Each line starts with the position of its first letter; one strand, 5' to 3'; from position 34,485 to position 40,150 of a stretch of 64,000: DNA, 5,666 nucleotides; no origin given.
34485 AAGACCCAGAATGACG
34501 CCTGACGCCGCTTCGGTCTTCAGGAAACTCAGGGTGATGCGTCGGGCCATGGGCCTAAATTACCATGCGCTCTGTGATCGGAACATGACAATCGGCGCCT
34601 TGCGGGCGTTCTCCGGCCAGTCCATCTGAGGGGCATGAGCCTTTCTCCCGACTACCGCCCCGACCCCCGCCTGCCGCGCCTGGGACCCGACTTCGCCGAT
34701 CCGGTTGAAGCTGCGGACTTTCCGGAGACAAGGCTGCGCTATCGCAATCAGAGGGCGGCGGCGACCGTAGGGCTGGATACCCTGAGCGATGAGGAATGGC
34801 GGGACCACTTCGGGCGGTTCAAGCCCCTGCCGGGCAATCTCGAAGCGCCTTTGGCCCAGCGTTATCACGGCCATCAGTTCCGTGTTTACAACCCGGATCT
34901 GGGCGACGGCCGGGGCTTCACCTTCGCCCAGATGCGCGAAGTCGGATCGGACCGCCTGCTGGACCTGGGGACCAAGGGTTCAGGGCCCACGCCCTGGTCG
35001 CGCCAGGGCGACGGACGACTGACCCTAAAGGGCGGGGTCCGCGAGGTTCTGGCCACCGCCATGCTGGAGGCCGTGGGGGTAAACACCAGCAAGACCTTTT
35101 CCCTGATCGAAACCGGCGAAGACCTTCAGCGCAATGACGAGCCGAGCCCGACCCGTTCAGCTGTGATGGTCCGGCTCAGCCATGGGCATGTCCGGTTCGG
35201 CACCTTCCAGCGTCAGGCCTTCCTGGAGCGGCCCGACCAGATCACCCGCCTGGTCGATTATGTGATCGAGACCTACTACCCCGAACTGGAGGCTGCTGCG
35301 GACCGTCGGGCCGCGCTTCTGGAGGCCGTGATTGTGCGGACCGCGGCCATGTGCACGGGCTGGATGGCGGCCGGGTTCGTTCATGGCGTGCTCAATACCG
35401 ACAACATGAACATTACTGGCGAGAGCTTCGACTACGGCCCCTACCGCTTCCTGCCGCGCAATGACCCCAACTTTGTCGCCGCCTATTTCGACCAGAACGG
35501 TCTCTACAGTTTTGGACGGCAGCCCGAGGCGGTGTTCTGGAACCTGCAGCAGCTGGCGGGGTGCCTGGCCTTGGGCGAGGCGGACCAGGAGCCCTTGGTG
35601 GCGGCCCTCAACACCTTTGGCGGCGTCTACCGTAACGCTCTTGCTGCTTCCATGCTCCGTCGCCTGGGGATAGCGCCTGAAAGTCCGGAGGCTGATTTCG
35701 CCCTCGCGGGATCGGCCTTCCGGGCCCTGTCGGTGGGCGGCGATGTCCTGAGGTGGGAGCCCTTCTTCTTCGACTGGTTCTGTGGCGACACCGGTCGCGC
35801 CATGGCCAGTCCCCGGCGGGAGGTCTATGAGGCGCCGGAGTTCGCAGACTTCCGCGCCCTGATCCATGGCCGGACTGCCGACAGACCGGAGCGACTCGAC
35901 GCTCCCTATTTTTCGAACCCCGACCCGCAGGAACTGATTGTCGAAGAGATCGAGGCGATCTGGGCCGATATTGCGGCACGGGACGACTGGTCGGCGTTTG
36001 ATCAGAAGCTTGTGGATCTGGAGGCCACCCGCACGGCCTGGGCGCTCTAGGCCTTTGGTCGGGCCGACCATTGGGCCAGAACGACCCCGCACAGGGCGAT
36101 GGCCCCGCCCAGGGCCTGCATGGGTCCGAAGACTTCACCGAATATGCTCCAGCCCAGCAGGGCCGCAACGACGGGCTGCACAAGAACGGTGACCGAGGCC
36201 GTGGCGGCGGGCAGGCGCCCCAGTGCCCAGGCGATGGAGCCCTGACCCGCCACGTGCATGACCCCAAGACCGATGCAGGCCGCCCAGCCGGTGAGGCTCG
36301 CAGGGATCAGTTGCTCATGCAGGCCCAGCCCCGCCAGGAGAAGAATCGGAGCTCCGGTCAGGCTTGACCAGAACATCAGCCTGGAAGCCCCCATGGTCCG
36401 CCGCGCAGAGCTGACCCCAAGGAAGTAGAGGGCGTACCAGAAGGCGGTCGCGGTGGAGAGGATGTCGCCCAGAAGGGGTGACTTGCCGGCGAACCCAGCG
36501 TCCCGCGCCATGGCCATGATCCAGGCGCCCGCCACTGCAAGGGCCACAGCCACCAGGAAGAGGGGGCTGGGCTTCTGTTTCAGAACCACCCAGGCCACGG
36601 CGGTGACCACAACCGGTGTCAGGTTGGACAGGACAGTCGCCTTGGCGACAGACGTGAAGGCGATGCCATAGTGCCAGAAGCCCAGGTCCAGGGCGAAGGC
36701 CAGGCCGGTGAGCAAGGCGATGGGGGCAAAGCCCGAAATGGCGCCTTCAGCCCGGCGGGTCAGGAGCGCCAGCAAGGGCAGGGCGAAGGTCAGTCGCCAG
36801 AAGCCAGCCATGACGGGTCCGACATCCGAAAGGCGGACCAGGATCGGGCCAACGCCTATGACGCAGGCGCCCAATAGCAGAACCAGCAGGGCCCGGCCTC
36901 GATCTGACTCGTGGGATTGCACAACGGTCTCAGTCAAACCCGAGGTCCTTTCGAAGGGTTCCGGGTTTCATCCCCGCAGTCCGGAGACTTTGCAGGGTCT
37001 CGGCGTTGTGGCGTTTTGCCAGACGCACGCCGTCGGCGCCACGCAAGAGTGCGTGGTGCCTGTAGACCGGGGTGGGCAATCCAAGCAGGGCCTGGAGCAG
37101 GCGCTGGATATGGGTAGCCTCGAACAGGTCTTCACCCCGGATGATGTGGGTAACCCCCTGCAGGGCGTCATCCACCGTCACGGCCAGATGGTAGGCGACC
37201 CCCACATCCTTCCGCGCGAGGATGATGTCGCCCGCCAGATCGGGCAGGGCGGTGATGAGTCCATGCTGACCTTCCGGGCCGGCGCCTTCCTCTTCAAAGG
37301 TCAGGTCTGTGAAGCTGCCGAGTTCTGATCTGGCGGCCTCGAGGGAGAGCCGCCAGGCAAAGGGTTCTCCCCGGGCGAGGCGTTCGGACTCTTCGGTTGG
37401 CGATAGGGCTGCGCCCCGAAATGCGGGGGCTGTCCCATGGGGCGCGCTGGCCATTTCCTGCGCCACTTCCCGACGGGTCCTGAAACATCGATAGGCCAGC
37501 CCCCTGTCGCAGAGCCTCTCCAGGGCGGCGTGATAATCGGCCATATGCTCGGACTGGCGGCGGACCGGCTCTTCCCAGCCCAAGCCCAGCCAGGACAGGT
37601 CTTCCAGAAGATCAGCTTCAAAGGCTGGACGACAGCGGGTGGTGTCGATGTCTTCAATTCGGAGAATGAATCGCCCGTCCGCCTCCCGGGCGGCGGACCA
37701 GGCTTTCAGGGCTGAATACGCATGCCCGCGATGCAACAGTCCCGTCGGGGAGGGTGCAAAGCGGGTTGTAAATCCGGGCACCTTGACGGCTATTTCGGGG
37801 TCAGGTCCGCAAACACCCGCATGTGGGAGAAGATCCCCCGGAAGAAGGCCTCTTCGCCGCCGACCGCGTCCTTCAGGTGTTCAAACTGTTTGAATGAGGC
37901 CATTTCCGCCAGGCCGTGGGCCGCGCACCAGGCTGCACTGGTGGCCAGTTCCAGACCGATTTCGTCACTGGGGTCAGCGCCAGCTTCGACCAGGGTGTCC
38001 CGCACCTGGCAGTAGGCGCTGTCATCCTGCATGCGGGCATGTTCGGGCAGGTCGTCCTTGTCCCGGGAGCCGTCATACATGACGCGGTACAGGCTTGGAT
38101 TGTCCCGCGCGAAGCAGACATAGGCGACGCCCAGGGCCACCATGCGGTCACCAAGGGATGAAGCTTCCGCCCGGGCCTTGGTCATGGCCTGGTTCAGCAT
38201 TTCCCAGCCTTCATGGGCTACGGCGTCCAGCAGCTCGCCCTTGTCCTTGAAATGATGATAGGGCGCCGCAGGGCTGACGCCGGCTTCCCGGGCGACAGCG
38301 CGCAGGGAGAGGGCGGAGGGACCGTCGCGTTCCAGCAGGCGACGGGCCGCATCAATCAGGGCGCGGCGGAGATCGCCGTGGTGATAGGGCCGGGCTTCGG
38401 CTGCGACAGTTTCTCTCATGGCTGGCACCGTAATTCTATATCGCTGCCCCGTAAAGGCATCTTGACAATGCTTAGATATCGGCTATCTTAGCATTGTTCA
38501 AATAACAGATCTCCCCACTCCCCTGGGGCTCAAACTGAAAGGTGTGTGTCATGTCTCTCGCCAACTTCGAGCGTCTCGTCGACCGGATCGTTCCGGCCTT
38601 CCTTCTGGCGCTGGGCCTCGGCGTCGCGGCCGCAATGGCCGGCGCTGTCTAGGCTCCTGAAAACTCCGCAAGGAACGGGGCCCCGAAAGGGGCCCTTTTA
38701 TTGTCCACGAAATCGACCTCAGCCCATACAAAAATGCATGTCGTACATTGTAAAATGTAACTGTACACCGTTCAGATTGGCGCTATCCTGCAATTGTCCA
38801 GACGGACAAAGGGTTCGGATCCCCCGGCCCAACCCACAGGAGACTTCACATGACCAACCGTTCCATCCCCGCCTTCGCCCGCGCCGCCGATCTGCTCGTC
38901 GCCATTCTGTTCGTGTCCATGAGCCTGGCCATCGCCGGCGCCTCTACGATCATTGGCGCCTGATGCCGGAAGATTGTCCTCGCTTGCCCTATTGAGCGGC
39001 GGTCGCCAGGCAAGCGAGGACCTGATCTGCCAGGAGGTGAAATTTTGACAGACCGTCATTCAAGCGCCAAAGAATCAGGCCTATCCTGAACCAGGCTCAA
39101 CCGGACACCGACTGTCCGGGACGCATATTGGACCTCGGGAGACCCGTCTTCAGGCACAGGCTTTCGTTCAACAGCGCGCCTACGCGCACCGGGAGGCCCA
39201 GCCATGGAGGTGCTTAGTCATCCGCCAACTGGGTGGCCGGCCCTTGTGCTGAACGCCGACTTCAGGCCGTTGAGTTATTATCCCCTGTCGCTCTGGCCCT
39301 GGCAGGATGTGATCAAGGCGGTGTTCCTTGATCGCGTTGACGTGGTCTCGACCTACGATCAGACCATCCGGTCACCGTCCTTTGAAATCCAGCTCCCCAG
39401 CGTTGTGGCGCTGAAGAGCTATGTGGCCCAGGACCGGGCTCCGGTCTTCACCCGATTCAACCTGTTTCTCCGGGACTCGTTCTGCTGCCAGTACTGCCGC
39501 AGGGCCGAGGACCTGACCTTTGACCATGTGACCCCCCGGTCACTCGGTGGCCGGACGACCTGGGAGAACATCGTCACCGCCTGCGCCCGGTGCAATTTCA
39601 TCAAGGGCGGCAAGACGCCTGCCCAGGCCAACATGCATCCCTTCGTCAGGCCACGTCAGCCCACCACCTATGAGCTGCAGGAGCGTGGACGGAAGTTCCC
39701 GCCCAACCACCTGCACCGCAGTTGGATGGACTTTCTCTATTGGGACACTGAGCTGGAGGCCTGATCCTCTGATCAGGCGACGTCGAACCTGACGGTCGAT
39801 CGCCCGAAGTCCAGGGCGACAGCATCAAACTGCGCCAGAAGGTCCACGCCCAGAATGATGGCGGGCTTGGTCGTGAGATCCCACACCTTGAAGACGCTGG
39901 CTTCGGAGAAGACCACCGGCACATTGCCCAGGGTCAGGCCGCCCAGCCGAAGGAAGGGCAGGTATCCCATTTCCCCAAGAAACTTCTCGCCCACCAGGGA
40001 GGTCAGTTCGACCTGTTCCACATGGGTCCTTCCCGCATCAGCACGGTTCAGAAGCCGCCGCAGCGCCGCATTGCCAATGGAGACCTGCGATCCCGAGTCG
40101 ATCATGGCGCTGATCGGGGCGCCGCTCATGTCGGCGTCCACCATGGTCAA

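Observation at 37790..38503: TetR regulator whose only visible local targets are itself and the micro-genes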

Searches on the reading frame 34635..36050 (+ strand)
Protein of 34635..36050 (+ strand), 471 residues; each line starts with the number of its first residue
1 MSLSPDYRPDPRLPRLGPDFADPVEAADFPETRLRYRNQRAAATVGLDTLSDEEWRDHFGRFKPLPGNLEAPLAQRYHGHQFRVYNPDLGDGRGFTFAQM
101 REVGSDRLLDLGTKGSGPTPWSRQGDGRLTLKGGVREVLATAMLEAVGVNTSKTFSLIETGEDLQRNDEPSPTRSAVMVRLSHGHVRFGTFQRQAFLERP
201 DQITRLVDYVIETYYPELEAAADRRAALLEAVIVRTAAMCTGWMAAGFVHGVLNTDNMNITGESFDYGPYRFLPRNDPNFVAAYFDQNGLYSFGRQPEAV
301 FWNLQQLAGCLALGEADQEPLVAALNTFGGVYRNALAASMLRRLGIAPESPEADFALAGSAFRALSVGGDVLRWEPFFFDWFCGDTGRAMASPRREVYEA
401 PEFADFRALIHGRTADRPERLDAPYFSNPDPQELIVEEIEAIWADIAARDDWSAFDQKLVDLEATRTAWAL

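Call 3: search_protein_families(library=pfam, proteins=[window:34635-36050:+], max_evalue=0.01)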
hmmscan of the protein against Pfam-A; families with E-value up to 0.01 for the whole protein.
window:34635-36050:+ (471 aa): 1 family
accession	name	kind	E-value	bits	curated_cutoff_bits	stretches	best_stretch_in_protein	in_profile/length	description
PF02696.19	SelO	-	3e-131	438.8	22.8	1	10-457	8-460/466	Protein adenylyltransferase SelO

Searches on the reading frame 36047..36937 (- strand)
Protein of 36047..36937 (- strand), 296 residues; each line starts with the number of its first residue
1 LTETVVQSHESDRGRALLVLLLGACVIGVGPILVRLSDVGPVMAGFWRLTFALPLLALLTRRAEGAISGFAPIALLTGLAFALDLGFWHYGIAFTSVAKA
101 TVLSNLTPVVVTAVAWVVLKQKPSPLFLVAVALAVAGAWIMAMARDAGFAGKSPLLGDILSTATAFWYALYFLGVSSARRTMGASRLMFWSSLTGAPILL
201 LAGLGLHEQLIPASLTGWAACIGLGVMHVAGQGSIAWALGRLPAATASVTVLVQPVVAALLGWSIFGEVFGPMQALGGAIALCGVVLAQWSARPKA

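Call 3: search_protein_families(library=pfam, proteins=[window:36047-36937:-], max_evalue=0.01)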
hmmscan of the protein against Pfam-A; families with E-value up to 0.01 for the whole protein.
window:36047-36937:- (296 aa): 2 families
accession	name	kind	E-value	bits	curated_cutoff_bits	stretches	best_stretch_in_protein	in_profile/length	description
PF00892.27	EamA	-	1.2e-30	106.9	28.2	2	156-287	2-132/135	EamA-like transporter family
PF06027.18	SLC35F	-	0.0089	16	21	1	94-174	96-180/299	Solute carrier family 35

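Call 13: search_protein_families(library=ncbifam, proteins=[window:36047-36937:-], max_evalue=1)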
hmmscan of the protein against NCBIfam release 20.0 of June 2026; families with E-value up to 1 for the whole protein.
window:36047-36937:- (296 aa): 7 families
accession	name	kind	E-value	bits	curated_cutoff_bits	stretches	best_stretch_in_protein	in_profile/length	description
TIGR00950.1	2A78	equivalog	7.5e-20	71.4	230.2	1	38-286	15-264/264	carboxylate/amino acid/amine transporter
TIGR00688.1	rarD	equivalog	4.8e-05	23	130.15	2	237-290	89-142/256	EamA family transporter RarD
NF008676.0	PRK11689.1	equivalog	0.00022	20.5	194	1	73-144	218-290/297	aromatic amino acid DMT transporter YddG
NF011959.0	PRK15430.1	equivalog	0.00028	20.2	540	1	236-291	91-146/296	EamA family transporter RarD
NF050091.1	ArAmAcExpYddG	equivalog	0.0019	17.8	300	1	87-240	81-232/285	aromatic amino acid exporter YddG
NF033136.1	SMR_qac_K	exception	0.02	15.6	205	1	97-144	58-104/110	quaternary ammonium compound efflux SMR transporter QacK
TIGR00817.1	tpt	subfamily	0.022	14.3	317.9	1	222-287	226-290/302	Tpt phosphate/phosphoenolpyruvate translocator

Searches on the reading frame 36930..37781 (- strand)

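Call 3: search_protein_families(library=pfam, proteins=[window:36930-37781:-], max_evalue=0.01)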
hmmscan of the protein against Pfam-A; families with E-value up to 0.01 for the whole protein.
window:36930-37781:- (283 aa): 1 family
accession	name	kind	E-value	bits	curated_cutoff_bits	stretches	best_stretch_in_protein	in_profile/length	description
PF00749.27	tRNA-synt_1c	-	1.7e-48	165.6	23.4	1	5-267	3-259/314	tRNA synthetases class I (E and Q), catalytic domain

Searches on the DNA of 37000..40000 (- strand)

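Call 7: search_rna_families(source=window, start=37000, end=40000, threshold=evalue, max_evalue=1)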
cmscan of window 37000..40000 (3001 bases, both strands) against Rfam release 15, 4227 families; matches with E-value up to 1: 1.
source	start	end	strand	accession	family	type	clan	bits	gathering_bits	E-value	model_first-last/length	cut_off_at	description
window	38222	38274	+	RF01129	sR44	Gene; snRNA; snoRNA; CD-box;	-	18.1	45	0.25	1-55/55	no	Small nucleolar RNA sR44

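Call 31: search_rna_families(source=L089, start=2300, end=3050, threshold=evalue, max_evalue=1)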
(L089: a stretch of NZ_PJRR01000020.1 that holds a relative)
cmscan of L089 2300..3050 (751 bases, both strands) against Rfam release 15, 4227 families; matches with E-value up to 1: 1.
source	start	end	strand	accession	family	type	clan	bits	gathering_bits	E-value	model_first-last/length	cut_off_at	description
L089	2486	2555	+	RF02681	Twister-sister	Gene; ribozyme;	-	19.4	34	0.21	1-81/81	no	Twister_sister_ribozyme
